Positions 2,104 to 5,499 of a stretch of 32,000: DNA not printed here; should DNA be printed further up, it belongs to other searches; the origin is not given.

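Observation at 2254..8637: Four-gene operon of C-terminally anchored beta-sandwich envelope proteins built around a complete-MIDAS vWA protein: candidate adhesion / partner-cell contact apparatus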

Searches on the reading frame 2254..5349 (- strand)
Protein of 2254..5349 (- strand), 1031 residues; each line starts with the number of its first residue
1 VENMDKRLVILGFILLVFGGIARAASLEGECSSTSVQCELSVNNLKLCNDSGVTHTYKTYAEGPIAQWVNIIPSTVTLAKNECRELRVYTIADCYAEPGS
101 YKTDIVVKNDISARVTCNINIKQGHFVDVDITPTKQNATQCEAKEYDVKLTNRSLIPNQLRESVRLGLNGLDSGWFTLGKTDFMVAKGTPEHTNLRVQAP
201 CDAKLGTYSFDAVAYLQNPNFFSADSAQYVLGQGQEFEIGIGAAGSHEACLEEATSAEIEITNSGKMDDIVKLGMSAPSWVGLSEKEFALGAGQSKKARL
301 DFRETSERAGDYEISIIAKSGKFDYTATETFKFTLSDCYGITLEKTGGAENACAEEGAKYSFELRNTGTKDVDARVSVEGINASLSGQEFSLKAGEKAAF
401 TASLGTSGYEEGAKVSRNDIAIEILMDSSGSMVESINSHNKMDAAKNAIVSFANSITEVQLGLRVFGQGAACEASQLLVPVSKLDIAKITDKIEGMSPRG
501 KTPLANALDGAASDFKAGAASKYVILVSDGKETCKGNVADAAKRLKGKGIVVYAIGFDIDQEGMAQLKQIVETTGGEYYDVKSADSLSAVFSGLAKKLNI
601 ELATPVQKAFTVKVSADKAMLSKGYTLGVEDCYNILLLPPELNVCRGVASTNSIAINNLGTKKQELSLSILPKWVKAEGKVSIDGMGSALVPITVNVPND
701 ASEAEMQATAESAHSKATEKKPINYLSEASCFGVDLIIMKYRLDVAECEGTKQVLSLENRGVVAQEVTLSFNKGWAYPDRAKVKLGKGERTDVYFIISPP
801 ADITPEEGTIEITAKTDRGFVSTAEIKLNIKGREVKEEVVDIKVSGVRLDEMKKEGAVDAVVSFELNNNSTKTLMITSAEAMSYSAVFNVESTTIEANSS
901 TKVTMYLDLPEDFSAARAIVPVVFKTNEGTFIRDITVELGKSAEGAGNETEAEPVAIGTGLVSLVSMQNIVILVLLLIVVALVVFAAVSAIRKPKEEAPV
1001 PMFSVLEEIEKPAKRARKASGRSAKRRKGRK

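Call 3: search_protein_families(library=pfam, proteins=[window:2254-5349:-], max_evalue=0.1)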
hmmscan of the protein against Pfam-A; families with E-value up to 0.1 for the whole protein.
window:2254-5349:- (1031 aa): 10 families
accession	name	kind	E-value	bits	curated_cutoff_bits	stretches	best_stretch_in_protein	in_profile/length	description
PF00092.34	VWA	-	1.1e-14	55.5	23.8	1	424-590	4-171/174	von Willebrand factor type A domain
PF11614.14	FixG_C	-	2.7e-14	53.8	25.6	1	359-431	34-107/119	IG-like fold at C-terminal of FixG, putative oxidoreductase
PF13519.12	VWA_2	-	6.4e-12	46.5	27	1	424-531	3-107/107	von Willebrand factor type A domain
PF13768.12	VWA_3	-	1.6e-07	31.9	27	1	422-579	3-154/155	von Willebrand factor type A domain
PF22544.2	HYDIN_VesB_CFA65-like_Ig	-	0.00043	20.9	25.5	0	357-405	20-71/100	HYDIN/CFA65/VesB-like, Ig-like domain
PF23619.1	Ig_VWA7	-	0.0005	20.7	27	0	862-912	20-71/104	VWA7 Ig-like domain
PF07610.17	DUF1573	-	0.00079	19.8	26.1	1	859-928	18-87/98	Protein of unknown function (DUF1573)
PF06280.18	fn3_5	-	0.00088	20.4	27.6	1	870-917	40-88/112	Fn3-like domain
PF10633.15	NPCBM_assoc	-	0.027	15.1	24.4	0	759-815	18-76/78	NPCBM-associated, NEW3 domain of alpha-galactosidase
PF15043.11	CNRIP1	-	0.038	14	27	0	357-438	40-117/157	CB1 cannabinoid receptor-interacting protein 1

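Call 11: find_homologous_proteins(query=window:2254-5340:-)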
Query window:2254-5340:- (1028 aa): 31 proteins with E <= 0.001 among 8000 candidates.
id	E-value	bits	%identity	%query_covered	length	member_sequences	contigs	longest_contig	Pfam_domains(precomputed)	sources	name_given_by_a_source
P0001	0.0e+0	2248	100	100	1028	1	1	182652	PF11614.15,PF13768.13,PF00092.35,PF13519.13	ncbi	ncbi:MAG: VWA domain-containing protein [Candidatus Diapherotrites archaeon]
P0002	0.0e+0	1871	83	100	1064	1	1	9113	PF11614.15,PF13768.13,PF00092.35,PF13519.13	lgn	-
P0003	0.0e+0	1163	54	97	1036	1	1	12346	PF11614.15,PF07610.18,PF00092.35,PF13519.13,PF10633.16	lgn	-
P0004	8.0e-292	989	46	97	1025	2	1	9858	PF11614.15,PF00092.35,PF13519.13,PF24053.2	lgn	-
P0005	1.8e-285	968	46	98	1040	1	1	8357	PF11614.15,PF00092.35,PF13519.13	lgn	-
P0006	2.7e-282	958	46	94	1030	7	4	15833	PF11614.15,PF00092.35,PF13519.13,PF22067.3,PF23619.2,PF22544.3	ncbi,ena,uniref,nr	ncbi:MAG: VWA domain-containing protein [Candidatus Diapherotrites archaeon]|uniref:VWA domain-conta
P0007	4.9e-264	897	44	96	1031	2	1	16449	PF00092.35,PF13519.13,PF22067.3,PF10633.16,PF22544.3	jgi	-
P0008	2.0e-263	895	42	94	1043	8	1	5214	PF11614.15,PF00092.35,PF13519.13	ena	-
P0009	1.2e-257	876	41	96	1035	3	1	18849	PF11614.15,PF00092.35,PF13519.13,PF22067.3,PF10633.16,PF22544.3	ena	-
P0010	6.5e-257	874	41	97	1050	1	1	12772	PF11614.15,PF06280.19,PF22076.3,PF00092.35,PF13519.13,PF24053.2,PF22067.3,PF10633.16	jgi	-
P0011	1.4e-255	869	43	96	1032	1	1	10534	PF11614.15,PF06280.19,PF22076.3,PF24798.3,PF00092.35,PF13519.13,PF10633.16,PF22544.3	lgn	-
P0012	7.6e-255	867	42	94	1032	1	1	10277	PF11614.15,PF00092.35,PF13519.13,PF10633.16,PF22544.3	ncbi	-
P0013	4.1e-254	864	42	96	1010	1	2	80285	PF11614.15,PF00092.35,PF13519.13,PF24053.2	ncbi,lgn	-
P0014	3.7e-243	828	38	96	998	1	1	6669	PF11614.15,PF06280.19,PF00092.35,PF13519.13,PF22067.3,PF10633.16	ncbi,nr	ncbi:VWA domain-containing protein, partial [archaeon]|nr:VWA domain-containing protein [archaeon]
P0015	3.7e-243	828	41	100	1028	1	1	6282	PF11614.15,PF06280.19,PF00092.35,PF13519.13,PF07705.18,PF24053.2,PF22067.3,PF22544.3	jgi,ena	-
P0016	1.1e-241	823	42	96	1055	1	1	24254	PF11614.15,PF00092.35,PF13519.13,PF10633.16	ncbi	-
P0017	1.1e-197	678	36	91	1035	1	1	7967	PF13768.13,PF00092.35,PF13519.13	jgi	jgi:Mg-chelatase subunit ChlD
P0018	1.1e-181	625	34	97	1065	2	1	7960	PF00092.35,PF13519.13,PF24053.2,PF22544.3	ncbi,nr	ncbi:MAG: VWA domain-containing protein [Candidatus Diapherotrites archaeon]|nr:VWA domain-containin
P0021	3.6e-20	90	37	16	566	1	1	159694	PF00092.35,PF13519.13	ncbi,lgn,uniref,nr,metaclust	ncbi:hypothetical protein UP09_17135 [Bradyrhizobium sp. LTSP885]|uniref:vWA domain-containing prote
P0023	1.2e-18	85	34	17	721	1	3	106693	PF00092.35,PF13519.13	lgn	-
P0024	2.0e-15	74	33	18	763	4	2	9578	PF00092.35,PF13519.13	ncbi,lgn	ncbi:MAG: VWA domain-containing protein [Pseudomonadota bacterium]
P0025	1.0e-14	72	33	16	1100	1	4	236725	PF24318.2,PF00092.35,PF13519.13,PF18573.8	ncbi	-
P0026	2.6e-13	67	32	17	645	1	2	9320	PF00092.35,PF13519.13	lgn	-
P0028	3.0e-12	64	30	19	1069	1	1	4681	PF00092.35,PF13519.13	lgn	-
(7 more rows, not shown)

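Call 13: find_encoding_contigs(protein=P0013, flank=10000, max_places=2)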
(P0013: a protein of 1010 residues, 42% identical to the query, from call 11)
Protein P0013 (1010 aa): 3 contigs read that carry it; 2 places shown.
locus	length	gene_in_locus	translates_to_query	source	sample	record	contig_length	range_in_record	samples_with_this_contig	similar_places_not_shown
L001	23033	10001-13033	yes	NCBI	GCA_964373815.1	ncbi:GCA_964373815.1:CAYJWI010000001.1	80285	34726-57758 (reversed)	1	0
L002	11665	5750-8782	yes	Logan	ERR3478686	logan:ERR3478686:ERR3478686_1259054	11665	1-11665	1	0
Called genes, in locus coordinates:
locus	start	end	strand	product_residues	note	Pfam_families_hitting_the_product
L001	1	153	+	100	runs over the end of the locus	PF20126:TumE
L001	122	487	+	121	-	PF25212:HVO_A0114, PF01047:MarR (faint)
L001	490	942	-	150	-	PF04073:tRNA_edit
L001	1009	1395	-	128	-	-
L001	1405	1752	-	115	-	-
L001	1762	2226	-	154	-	-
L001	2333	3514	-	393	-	PF00438:S-AdoMet_synt_N, PF02772:S-AdoMet_synt_M, PF02773:S-AdoMet_synt_C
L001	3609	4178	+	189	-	PF01381:HTH_3, PF12844:HTH_19, PF13560:HTH_31, PF00571:CBS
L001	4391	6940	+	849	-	PF17963:Big_9 (faint), PF16158:N_BRCA1_IG (weak), PF23722:Beta-sand_DEX1 (faint)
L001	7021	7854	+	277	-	-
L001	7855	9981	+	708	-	PF11614:FixG_C (faint)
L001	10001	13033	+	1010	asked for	PF11614:FixG_C (faint), PF24053:DUF7356 (faint), PF00092:VWA, PF13519:VWA_2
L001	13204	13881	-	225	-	PF01978:TrmB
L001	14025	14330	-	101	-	PF09834:DUF2061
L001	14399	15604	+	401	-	PF00155:Aminotran_1_2, PF01041:DegT_DnrJ_EryC1 (weak)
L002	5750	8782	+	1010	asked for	PF11614:FixG_C (faint), PF24053:DUF7356 (faint), PF00092:VWA, PF13519:VWA_2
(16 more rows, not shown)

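Call 14: find_encoding_contigs(protein=P0016, flank=10000, max_places=2)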
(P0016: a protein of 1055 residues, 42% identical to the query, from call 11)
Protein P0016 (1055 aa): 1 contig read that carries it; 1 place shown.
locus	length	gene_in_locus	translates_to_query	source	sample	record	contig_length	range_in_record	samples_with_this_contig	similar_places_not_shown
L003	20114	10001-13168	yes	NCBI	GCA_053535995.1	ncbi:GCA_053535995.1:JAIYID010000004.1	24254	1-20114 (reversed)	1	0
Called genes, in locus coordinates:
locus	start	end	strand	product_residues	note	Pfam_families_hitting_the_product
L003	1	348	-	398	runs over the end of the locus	PF01963:TraB_PrgY_gumN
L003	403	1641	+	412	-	PF00266:Aminotran_5, PF00155:Aminotran_1_2 (weak), PF01053:Cys_Met_Meta_PP (weak)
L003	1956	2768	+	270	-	-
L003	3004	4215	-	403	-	PF00438:S-AdoMet_synt_N, PF02772:S-AdoMet_synt_M, PF02773:S-AdoMet_synt_C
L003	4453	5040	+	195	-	PF13560:HTH_31, PF01381:HTH_3, PF00571:CBS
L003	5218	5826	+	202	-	-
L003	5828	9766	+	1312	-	PF13205:Big_5 (faint), PF19077:Big_13 (faint)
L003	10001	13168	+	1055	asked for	PF11614:FixG_C (faint), PF10633:NPCBM_assoc (faint), PF00092:VWA, PF13519:VWA_2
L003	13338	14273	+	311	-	PF00890:FAD_binding_2, PF01266:DAO (weak), PF03486:HI0933_like (weak), PF07992:Pyr_redox_2, PF12831:FAD_oxidored, PF13450:NAD_binding_8 (weak), PF13738:Pyr_redox_3, PF00070:Pyr_redox, +4 more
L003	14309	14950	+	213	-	PF13489:Methyltransf_23, PF13847:Methyltransf_31, PF08241:Methyltransf_11, PF08242:Methyltransf_12, PF13649:Methyltransf_25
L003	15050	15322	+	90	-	PF01402:RHH_1 (weak)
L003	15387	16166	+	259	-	-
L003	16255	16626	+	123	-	-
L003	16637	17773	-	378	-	PF00579:tRNA-synt_1b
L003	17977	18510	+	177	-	PF02778:tRNA_int_endo_N, PF01974:tRNA_int_endo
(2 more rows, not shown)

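Call 15: find_encoding_contigs(protein=P0018, flank=10000, max_places=2)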
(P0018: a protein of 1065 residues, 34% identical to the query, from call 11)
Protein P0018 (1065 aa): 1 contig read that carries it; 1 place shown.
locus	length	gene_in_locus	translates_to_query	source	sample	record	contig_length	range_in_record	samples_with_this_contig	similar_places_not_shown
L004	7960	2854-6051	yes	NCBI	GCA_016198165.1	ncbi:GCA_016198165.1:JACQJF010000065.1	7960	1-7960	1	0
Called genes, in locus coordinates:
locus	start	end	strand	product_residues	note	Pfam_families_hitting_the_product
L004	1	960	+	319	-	?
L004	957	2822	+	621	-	PF22544:HYDIN_VesB_CFA65-like_Ig (faint), PF11614:FixG_C (faint), PF22067:Cep192_D3 (faint), PF07705:CARDB (weak), PF10633:NPCBM_assoc (weak)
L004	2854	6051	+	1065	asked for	PF24053:DUF7356 (faint), PF22544:HYDIN_VesB_CFA65-like_Ig (faint), PF00092:VWA, PF13519:VWA_2 (weak)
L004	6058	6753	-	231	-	PF01978:TrmB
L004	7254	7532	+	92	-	-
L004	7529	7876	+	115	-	-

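Call 18: find_encoding_contigs(protein=P0002, flank=10000, max_places=1)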
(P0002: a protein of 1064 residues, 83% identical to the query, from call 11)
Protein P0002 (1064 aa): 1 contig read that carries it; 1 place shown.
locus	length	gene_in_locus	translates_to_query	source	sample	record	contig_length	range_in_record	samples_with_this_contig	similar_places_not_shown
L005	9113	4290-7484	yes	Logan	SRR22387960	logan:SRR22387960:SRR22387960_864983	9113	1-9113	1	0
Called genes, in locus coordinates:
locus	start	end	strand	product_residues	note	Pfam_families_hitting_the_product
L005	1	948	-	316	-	?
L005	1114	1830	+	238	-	-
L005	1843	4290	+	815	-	PF10633:NPCBM_assoc (faint)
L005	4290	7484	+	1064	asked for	PF11614:FixG_C (faint), PF00092:VWA, PF13519:VWA_2, PF13768:VWA_3 (weak)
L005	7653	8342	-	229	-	PF01978:TrmB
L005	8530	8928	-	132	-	-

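Call 19: find_encoding_contigs(protein=P0003, flank=10000, max_places=1)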
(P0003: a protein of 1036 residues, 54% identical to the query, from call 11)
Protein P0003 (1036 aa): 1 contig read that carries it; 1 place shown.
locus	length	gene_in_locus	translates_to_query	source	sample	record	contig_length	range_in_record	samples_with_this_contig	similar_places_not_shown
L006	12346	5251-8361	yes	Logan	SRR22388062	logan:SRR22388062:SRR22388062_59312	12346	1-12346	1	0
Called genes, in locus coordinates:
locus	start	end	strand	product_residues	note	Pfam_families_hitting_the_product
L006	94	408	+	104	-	-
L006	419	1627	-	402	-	PF00438:S-AdoMet_synt_N, PF02772:S-AdoMet_synt_M, PF02773:S-AdoMet_synt_C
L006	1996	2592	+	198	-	PF12844:HTH_19 (faint), PF13560:HTH_31, PF01381:HTH_3, PF00571:CBS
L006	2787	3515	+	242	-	-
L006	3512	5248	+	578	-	PF11614:FixG_C (faint), PF10633:NPCBM_assoc (faint)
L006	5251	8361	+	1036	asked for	PF10633:NPCBM_assoc (faint), PF11614:FixG_C (faint), PF07610:DUF1573 (faint), PF00092:VWA, PF13519:VWA_2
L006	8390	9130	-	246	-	PF01978:TrmB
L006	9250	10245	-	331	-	PF13396:PLDc_N (weak)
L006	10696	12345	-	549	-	?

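Call 20: find_encoding_contigs(protein=P0006, flank=10000, max_places=1)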
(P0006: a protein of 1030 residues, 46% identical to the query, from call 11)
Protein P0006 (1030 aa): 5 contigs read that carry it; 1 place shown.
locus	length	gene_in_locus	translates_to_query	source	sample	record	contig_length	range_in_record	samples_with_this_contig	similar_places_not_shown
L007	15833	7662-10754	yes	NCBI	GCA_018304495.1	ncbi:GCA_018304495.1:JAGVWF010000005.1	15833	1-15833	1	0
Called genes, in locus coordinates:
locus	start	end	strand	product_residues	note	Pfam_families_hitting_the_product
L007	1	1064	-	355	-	PF00438:S-AdoMet_synt_N, PF02772:S-AdoMet_synt_M, PF02773:S-AdoMet_synt_C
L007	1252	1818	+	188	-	PF13560:HTH_31 (faint), PF01381:HTH_3, PF00571:CBS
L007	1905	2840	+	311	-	PF13462:Thioredoxin_4, PF01323:DSBA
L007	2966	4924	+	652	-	-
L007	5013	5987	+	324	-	-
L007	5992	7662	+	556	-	PF10633:NPCBM_assoc (faint), PF11614:FixG_C (faint)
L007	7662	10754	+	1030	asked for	PF11614:FixG_C (faint), PF22544:HYDIN_VesB_CFA65-like_Ig (faint), PF22067:Cep192_D3 (faint), PF23619:Ig_VWA7 (faint), PF00092:VWA, PF13519:VWA_2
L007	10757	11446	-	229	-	PF01978:TrmB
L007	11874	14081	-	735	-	-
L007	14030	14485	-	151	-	-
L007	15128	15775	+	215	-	PF00834:Ribul_P_3_epim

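Call 21: find_encoding_contigs(protein=P0009, flank=10000, max_places=1)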
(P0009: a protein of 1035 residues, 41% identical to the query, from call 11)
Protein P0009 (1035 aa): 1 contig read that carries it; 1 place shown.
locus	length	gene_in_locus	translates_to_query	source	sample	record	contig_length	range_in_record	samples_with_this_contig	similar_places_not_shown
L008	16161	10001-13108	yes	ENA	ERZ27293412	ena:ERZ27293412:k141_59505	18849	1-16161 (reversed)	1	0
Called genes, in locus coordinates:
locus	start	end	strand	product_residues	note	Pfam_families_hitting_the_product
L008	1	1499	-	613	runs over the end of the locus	PF00270:DEAD (weak), PF04851:ResIII (weak), PF06733:DEAD_2, PF13307:Helicase_C_2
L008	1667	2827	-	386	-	PF00438:S-AdoMet_synt_N, PF02772:S-AdoMet_synt_M, PF02773:S-AdoMet_synt_C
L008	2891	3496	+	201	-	PF01381:HTH_3, PF12844:HTH_19, PF00571:CBS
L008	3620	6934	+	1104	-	PF16158:N_BRCA1_IG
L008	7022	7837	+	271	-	-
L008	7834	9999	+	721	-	PF06280:fn3_5 (faint), PF11614:FixG_C (faint), PF10633:NPCBM_assoc (faint), PF17766:fn3_6 (faint)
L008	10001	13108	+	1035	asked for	PF22544:HYDIN_VesB_CFA65-like_Ig (faint), PF11614:FixG_C (faint), PF22067:Cep192_D3 (faint), PF10633:NPCBM_assoc (faint), PF00092:VWA, PF13519:VWA_2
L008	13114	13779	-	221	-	PF01978:TrmB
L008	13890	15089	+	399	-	PF00155:Aminotran_1_2, PF01041:DegT_DnrJ_EryC1 (weak), PF01053:Cys_Met_Meta_PP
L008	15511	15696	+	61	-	-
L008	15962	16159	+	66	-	?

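Call 23: search_protein_families(library=ncbifam, proteins=[window:2254-5340:-], max_evalue=1)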
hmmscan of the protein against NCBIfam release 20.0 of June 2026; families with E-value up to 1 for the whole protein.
window:2254-5340:- (1028 aa): 4 families
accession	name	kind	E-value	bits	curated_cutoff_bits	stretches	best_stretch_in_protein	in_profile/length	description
TIGR02442.1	Cob-chelat-sub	hypoth_equivalog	1.4e-09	37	779.45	1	398-577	454-639/641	putative cobaltochelatase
NF047508.1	VWA_BatA_Lepto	exception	7.6e-09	35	380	1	414-600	86-278/315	VWA domain-containing protein BatA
NF010238.0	PRK13685.1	subfamily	7.1e-08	31.9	432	1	406-598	86-301/335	hypothetical protein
TIGR03436.1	acidobact_VWFA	subfamily_domain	0.0011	18.6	81.25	1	435-593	79-280/324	VWA domain-containing protein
